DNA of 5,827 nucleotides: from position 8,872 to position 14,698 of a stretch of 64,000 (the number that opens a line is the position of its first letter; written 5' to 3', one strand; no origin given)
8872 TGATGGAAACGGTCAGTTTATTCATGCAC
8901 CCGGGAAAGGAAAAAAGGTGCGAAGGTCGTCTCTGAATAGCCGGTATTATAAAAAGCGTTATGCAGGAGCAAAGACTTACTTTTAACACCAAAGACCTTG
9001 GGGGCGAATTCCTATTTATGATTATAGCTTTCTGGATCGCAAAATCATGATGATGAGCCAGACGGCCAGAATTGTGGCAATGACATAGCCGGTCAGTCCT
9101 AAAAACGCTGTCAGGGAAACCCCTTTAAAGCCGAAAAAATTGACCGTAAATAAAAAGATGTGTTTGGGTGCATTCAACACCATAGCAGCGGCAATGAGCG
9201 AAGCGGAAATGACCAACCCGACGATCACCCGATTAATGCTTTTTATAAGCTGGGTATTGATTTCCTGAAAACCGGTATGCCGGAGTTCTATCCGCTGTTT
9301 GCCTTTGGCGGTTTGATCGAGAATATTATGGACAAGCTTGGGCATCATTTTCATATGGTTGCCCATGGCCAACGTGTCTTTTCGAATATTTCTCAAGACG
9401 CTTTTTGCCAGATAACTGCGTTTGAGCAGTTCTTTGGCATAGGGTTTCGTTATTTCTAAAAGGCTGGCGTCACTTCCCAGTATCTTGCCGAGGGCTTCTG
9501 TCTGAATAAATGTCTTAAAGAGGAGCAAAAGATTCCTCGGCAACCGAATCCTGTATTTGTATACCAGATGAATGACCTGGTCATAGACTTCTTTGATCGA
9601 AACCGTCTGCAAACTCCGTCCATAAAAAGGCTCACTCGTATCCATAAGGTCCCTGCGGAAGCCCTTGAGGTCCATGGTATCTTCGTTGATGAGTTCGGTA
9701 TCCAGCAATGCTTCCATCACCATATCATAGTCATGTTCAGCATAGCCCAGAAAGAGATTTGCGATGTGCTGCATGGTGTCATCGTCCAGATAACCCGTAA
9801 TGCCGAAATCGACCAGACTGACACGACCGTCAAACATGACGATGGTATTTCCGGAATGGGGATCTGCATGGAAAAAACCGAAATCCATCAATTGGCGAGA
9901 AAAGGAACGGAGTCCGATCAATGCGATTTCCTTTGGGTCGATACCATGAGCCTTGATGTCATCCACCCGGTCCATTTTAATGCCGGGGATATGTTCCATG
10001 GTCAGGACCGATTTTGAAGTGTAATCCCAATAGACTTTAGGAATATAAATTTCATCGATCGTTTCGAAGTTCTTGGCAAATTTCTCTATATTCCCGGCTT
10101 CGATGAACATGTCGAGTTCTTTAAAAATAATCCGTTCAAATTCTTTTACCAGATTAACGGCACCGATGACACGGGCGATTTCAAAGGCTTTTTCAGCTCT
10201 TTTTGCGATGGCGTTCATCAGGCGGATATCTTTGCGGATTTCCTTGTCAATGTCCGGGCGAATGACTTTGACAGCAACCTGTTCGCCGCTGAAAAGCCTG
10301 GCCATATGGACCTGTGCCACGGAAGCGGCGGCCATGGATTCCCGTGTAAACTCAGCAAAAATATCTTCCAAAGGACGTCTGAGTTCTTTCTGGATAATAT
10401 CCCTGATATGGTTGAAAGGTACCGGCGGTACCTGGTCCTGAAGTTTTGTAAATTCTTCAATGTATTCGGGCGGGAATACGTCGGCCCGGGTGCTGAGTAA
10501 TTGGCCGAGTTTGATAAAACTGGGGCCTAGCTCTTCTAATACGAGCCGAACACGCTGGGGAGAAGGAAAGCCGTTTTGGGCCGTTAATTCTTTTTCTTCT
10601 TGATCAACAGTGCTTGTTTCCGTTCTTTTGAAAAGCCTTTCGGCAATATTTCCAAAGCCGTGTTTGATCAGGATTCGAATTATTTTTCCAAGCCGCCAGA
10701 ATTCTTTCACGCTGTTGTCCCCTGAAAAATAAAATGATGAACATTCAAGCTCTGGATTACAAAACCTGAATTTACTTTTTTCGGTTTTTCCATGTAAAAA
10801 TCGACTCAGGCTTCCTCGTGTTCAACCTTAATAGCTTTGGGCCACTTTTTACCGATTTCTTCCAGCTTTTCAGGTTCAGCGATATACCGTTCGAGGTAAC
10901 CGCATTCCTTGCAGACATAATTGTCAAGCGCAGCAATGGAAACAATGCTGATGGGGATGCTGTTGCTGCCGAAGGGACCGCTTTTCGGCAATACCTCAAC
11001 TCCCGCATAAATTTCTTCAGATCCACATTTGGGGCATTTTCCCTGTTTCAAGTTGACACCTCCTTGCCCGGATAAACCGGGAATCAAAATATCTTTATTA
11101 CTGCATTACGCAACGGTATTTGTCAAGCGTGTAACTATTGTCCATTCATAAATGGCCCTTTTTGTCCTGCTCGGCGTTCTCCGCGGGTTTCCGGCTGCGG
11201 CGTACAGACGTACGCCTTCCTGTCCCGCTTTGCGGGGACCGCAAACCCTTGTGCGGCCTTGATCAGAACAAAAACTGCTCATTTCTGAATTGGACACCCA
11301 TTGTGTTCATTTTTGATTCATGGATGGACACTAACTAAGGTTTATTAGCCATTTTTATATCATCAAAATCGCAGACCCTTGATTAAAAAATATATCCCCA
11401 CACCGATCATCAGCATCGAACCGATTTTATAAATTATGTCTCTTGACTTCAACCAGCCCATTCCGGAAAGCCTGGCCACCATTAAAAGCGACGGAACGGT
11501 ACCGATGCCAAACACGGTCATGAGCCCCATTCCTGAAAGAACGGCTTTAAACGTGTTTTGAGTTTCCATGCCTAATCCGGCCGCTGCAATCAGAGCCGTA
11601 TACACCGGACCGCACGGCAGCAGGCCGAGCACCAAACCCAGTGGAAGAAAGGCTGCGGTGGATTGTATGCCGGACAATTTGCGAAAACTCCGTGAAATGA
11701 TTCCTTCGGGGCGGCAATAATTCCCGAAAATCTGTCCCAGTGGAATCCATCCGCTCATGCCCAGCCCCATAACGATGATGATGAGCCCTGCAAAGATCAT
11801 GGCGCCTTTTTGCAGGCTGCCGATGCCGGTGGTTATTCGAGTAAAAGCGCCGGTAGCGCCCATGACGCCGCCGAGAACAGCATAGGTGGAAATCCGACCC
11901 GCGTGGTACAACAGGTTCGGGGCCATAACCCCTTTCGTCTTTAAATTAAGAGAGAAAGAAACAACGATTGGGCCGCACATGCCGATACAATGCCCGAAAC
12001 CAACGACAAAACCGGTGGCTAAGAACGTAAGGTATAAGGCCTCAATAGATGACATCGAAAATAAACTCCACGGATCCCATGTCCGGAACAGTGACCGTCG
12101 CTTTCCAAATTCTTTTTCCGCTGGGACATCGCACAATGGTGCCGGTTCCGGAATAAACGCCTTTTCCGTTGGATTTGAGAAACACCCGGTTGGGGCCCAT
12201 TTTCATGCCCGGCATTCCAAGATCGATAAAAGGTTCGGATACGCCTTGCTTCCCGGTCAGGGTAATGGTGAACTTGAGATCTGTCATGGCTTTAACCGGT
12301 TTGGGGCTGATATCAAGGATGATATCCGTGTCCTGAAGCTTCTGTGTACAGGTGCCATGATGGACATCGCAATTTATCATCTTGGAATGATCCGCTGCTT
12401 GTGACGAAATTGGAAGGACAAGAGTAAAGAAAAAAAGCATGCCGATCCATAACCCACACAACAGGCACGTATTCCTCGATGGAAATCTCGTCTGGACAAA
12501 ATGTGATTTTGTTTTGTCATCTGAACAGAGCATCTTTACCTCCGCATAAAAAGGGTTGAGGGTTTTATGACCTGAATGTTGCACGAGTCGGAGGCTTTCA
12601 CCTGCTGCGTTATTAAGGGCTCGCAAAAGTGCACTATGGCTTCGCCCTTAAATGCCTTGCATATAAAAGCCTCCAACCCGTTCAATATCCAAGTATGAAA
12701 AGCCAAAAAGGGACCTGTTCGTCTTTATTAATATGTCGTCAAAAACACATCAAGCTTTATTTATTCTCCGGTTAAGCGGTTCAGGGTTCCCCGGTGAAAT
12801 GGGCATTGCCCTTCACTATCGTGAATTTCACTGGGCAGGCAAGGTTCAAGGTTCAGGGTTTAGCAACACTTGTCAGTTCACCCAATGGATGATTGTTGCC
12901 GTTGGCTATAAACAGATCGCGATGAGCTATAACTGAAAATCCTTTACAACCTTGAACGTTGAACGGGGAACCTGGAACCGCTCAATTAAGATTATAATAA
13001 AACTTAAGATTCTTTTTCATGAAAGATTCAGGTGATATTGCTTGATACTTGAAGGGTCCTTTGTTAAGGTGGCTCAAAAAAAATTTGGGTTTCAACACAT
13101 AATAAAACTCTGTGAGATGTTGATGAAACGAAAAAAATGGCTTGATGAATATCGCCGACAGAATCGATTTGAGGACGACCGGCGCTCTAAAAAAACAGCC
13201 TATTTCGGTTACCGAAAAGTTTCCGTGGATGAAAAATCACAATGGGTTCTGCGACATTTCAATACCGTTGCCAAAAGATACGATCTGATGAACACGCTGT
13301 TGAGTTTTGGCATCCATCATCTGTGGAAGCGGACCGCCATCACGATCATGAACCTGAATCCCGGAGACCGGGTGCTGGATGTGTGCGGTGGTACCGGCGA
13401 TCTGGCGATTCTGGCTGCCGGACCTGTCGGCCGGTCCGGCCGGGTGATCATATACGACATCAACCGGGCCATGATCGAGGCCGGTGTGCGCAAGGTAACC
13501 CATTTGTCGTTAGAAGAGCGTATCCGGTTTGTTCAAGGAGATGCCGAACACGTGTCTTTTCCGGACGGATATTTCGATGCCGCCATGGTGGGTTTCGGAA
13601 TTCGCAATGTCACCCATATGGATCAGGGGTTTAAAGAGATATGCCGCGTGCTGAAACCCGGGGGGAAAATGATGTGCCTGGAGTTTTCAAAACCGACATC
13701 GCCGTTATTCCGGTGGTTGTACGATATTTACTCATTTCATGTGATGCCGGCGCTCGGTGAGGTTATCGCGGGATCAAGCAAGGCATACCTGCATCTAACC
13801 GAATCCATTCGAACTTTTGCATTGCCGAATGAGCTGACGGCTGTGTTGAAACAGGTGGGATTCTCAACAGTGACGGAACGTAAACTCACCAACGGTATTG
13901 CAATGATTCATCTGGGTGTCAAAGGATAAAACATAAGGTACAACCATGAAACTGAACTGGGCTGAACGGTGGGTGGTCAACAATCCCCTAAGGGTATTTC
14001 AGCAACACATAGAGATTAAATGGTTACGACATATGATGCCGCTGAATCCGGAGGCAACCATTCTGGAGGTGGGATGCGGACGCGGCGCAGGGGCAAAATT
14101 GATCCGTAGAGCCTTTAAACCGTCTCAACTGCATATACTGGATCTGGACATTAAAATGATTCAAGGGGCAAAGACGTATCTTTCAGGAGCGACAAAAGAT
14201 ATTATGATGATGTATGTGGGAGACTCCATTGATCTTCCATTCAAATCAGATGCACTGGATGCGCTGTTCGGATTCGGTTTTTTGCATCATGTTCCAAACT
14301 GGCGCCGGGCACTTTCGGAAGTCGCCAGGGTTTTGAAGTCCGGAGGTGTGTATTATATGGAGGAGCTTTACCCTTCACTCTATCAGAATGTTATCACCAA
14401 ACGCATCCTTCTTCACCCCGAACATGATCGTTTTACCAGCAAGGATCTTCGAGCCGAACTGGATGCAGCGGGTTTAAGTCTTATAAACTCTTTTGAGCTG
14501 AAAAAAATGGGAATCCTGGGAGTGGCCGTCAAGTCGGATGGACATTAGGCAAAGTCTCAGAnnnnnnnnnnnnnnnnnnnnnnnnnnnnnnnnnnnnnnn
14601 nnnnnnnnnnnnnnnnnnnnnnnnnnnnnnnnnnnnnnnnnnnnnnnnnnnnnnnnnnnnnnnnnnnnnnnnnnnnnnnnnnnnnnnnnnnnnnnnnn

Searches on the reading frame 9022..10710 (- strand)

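Call 51: search_protein_families(library=pfam, proteins=[window:9022-10710:-], max_evalue=0.0001)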
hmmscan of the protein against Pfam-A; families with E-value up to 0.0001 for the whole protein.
window:9022-10710:- (562 aa): 1 family
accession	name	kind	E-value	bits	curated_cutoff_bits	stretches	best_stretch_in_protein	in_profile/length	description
PF03109.22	ABC1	-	2.4e-77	259.8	22.9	1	89-334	1-243/244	ABC1 atypical kinase-like domain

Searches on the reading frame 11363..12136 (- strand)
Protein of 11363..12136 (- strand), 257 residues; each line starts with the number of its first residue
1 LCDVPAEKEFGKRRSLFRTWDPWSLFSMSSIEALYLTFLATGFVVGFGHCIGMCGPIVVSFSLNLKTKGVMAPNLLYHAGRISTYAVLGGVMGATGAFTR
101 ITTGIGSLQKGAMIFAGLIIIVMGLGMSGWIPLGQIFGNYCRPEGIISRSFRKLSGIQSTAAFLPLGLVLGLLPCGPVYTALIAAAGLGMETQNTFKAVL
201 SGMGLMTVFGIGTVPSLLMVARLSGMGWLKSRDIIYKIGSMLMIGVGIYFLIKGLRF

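Call 51: search_protein_families(library=pfam, proteins=[window:11363-12136:-], max_evalue=0.0001)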
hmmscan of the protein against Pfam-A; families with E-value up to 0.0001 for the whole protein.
window:11363-12136:- (257 aa): 1 family
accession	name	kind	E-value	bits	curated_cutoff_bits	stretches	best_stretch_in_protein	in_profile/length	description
PF13386.12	DsbD_2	-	4e-37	128.5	24.9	1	38-249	2-199/199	Cytochrome C biogenesis protein transmembrane region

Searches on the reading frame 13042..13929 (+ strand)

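Call 51: search_protein_families(library=pfam, proteins=[window:13042-13929:+], max_evalue=0.0001)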
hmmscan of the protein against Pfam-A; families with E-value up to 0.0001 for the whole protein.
window:13042-13929:+ (295 aa): 8 families
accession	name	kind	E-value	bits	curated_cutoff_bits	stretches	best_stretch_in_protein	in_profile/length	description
PF01209.24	Ubie_methyltran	-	3.3e-73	246.3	20.1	1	64-294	4-233/233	ubiE/COQ5 methyltransferase family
PF13649.12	Methyltransf_25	-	9.9e-19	68.3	27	1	111-208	1-97/97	Methyltransferase domain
PF08241.18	Methyltransf_11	-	3.7e-16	60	21.2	1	112-211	1-94/95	Methyltransferase domain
PF13847.12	Methyltransf_31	-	2.7e-14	53.5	27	1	106-216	2-113/145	Methyltransferase domain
PF13489.12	Methyltransf_23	-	5.9e-10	39.6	27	1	105-239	20-124/164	Methyltransferase domain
PF01135.25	PCMT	-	2.4e-08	34.4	20.3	1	99-211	65-170/210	Protein-L-isoaspartate(D-aspartate) O-methyltransferase (PCMT)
PF08242.18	Methyltransf_12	-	5.2e-07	30.8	30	1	112-209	1-97/98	Methyltransferase domain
PF00891.24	Methyltransf_2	-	4.8e-05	23.2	22.3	1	92-219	47-171/210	O-methyltransferase domain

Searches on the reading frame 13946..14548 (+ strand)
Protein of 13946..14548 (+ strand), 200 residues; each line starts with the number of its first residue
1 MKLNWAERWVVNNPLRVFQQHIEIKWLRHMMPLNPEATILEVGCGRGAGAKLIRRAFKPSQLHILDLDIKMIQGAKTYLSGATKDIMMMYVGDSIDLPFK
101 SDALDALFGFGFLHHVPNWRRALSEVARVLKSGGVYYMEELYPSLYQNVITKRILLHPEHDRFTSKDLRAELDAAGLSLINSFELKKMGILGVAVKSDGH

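Call 51: search_protein_families(library=pfam, proteins=[window:13946-14548:+], max_evalue=0.0001)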
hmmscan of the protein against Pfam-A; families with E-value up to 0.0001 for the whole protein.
window:13946-14548:+ (200 aa): 6 families
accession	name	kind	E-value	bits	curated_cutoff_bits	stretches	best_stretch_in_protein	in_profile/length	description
PF08241.18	Methyltransf_11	-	4.1e-18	66.2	21.2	1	40-137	1-94/95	Methyltransferase domain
PF13649.12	Methyltransf_25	-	9.8e-16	58.7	27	1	39-134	1-97/97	Methyltransferase domain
PF08242.18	Methyltransf_12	-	1.6e-12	48.4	30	1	40-135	1-97/98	Methyltransferase domain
PF13847.12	Methyltransf_31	-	3.4e-12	46.7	27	1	35-142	3-113/145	Methyltransferase domain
PF13489.12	Methyltransf_23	-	3e-11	43.8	27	1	30-180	16-162/164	Methyltransferase domain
PF01209.24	Ubie_methyltran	-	1.5e-10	41.3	20.1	1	15-140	26-153/233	ubiE/COQ5 methyltransferase family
